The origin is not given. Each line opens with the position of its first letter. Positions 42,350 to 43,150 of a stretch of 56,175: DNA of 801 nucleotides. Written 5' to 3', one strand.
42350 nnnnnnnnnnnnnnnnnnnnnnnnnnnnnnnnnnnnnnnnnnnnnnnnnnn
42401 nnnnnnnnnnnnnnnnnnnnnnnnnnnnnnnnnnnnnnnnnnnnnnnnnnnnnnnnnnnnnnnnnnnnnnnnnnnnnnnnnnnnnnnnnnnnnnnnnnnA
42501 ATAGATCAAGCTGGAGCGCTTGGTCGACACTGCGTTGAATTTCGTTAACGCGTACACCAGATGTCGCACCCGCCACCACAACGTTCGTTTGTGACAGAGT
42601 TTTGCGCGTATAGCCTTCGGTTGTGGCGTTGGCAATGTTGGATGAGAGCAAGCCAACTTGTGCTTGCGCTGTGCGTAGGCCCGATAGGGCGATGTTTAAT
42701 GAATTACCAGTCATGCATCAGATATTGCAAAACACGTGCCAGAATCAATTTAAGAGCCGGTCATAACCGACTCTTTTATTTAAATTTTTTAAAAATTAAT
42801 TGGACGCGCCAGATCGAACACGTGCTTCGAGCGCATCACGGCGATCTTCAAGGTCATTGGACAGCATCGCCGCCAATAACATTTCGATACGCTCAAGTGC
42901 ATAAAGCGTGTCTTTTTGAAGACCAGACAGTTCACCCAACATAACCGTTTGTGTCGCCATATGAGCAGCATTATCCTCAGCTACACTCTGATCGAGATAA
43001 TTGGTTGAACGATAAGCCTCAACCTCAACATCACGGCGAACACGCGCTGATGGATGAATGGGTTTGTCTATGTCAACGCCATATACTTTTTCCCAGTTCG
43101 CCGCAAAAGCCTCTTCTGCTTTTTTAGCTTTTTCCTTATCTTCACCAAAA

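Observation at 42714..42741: Sigma-54 promoter fitting the consensus abuts the flgK start codon, implying a leaderless or near-leaderless mRNA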

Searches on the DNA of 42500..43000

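Call 63: search_rna_families(source=window, start=42500, end=43000, threshold=evalue, max_evalue=1)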
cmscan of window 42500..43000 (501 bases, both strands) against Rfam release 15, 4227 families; matches with E-value up to 1: 0.
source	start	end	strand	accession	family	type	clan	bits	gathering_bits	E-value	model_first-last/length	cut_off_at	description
